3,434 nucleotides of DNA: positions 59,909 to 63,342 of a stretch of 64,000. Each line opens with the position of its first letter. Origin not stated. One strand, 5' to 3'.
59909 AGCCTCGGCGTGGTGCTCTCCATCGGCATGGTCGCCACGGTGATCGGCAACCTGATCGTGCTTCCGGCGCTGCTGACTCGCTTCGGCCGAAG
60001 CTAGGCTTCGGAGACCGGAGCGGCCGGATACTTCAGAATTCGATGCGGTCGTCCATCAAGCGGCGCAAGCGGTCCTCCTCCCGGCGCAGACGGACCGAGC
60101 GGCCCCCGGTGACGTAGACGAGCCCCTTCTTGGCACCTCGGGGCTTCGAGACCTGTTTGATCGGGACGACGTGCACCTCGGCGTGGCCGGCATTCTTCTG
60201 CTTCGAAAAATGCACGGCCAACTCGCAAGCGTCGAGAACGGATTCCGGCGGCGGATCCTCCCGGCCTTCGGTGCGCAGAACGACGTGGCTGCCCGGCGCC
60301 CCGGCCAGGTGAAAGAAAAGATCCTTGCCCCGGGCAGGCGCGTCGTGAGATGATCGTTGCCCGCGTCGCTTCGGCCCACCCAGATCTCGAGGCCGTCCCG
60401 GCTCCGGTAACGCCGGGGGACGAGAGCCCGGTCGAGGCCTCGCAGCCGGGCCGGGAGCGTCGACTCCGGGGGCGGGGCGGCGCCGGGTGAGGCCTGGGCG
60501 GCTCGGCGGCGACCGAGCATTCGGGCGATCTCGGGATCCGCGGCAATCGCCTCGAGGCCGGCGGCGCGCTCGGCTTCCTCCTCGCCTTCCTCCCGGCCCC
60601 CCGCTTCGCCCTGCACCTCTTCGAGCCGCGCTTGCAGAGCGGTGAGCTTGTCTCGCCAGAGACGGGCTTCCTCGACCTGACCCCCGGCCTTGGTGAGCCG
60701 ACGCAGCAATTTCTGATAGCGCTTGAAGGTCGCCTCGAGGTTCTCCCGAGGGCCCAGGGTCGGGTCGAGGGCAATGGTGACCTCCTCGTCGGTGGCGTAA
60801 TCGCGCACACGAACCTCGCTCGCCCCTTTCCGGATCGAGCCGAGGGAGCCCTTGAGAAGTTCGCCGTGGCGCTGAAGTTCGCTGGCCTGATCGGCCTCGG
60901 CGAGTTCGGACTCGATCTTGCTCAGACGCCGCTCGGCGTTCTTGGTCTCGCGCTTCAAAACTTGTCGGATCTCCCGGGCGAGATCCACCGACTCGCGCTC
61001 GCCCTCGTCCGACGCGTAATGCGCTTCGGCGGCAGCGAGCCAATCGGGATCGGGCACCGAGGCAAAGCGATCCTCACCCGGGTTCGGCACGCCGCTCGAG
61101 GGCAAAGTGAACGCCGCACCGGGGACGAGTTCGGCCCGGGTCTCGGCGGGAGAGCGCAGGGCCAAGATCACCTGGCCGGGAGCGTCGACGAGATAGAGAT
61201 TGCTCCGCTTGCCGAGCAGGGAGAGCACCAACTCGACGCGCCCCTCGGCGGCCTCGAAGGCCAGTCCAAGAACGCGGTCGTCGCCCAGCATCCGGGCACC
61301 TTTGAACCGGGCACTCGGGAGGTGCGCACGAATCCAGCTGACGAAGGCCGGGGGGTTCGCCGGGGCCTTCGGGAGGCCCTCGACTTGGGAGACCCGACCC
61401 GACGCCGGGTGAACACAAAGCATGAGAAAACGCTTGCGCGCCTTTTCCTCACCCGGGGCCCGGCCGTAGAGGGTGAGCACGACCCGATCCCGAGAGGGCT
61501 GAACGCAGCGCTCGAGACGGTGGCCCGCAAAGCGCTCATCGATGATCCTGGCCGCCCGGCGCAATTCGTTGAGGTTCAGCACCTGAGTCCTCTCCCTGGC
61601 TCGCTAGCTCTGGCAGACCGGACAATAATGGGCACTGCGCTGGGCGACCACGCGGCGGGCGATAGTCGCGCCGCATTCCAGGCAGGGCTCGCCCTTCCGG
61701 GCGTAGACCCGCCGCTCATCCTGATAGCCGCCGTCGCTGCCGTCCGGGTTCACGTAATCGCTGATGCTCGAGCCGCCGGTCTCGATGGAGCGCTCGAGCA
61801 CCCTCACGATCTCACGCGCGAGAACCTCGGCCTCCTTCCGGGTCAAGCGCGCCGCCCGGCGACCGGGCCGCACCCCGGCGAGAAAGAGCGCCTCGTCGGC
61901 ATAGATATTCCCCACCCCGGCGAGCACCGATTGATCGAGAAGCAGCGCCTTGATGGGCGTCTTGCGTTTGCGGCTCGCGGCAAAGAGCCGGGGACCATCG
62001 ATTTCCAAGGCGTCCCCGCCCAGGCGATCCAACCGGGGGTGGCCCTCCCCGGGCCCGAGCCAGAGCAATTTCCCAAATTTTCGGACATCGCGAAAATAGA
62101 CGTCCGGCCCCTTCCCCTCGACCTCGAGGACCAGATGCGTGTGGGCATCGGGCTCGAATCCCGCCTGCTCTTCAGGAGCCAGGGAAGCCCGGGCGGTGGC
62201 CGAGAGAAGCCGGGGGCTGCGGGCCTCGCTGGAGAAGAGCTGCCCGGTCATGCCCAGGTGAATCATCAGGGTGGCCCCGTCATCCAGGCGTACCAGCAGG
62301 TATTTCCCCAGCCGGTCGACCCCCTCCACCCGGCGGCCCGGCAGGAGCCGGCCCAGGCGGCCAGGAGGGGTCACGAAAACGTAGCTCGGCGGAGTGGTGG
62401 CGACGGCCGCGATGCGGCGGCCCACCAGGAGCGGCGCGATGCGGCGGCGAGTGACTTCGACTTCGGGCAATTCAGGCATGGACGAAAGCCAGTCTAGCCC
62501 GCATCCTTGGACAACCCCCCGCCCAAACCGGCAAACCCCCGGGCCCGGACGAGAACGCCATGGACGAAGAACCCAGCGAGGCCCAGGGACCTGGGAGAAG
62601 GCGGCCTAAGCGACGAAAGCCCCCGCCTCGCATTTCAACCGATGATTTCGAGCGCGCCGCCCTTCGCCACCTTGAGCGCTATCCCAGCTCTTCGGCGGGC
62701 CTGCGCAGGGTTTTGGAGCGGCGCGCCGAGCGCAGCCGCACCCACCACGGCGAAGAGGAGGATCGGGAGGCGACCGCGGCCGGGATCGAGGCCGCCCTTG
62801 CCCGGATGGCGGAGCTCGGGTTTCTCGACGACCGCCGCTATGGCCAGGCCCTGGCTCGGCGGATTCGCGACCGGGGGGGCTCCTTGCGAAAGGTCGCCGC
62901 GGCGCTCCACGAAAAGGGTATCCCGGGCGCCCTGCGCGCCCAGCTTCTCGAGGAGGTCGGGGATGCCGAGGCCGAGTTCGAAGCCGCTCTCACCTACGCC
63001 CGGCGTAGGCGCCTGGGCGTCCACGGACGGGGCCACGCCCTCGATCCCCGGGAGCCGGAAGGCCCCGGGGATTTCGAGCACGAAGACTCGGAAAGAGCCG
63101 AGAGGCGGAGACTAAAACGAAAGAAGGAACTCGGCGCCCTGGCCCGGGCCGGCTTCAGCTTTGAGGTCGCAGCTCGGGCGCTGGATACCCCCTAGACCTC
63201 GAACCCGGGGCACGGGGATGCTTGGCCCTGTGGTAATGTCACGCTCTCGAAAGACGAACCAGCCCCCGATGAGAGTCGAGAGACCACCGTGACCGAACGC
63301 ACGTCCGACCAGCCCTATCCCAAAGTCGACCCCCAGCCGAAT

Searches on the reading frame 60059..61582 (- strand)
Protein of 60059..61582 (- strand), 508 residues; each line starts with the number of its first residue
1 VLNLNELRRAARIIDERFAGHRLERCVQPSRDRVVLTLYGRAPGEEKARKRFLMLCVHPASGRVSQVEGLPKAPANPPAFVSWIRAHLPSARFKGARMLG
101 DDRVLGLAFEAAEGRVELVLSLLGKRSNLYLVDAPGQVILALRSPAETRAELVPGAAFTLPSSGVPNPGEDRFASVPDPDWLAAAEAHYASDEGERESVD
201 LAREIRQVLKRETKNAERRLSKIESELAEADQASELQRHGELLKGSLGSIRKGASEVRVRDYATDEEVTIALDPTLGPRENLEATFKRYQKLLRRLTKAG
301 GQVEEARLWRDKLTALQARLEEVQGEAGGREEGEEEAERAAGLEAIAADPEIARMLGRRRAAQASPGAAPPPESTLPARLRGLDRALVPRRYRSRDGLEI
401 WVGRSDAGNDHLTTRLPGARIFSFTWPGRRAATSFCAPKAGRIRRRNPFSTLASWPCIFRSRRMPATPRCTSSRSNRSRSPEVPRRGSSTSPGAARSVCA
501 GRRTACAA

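Call 52: search_protein_families(library=ncbifam, proteins=[window:60059-61582:-], max_evalue=1e-8)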
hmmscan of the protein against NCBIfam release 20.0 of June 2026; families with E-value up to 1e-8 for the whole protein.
window:60059-61582:- (508 aa): 2 families
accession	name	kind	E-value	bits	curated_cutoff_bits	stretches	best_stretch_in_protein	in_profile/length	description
NF038240.1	fibro_bind_EfbA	exception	1.7e-28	99.6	1025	1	192-321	281-412/567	fibronectin-binding protein EfbA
NF041120.1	RqcH_arch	equivalog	5.9e-12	45.2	400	1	10-339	8-313/645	ribosome rescue protein RqcH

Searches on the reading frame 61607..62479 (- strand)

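Call 52: search_protein_families(library=ncbifam, proteins=[window:61607-62479:-], max_evalue=1e-8)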
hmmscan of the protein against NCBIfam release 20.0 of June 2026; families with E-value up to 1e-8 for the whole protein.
window:61607-62479:- (291 aa): 7 families
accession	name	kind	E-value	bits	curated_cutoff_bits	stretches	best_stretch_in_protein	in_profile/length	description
NF002211.1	PRK01103.1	equivalog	5.2e-81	272.2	212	1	1-290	1-273/274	bifunctional DNA-formamidopyrimidine glycosylase/DNA-(apurinic or apyrimidinic site) lyase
TIGR00577.1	fpg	equivalog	1.6e-77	260.5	203.3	1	1-290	1-276/276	DNA-formamidopyrimidine glycosylase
NF011385.0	PRK14810.1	equivalog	1.5e-72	244.4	423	1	1-290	1-271/272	DNA-formamidopyrimidine glycosylase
NF011386.0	PRK14811.1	equivalog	1.3e-68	231.2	414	2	108-290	77-262/269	DNA-formamidopyrimidine glycosylase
NF010551.0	PRK13945.1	equivalog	2.6e-57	194.4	348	1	1-290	1-281/282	DNA-formamidopyrimidine glycosylase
NF007763.0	PRK10445.1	equivalog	4.7e-24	85.2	252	1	147-290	120-262/263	endonuclease VIII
NF040775.1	endonuc_Nei2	equivalog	1.7e-19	70.3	400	1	166-290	133-251/252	endonuclease VIII Nei2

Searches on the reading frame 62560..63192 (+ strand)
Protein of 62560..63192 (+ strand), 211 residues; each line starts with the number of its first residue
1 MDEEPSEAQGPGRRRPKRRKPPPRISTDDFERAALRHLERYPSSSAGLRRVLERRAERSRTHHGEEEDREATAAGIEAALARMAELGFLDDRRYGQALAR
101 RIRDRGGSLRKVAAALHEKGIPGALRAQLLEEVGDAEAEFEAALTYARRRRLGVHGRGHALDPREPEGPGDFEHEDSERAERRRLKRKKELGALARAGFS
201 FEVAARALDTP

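Call 52: search_protein_families(library=ncbifam, proteins=[window:62560-63192:+], max_evalue=1e-8)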
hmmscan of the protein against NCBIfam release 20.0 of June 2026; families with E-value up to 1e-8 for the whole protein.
window:62560-63192:+ (211 aa): 1 family
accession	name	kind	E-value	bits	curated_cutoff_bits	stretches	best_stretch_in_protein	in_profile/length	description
NF001060.0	PRK00117.4-4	equivalog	2.7e-10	40.8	258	0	35-160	24-141/183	recombination regulator RecX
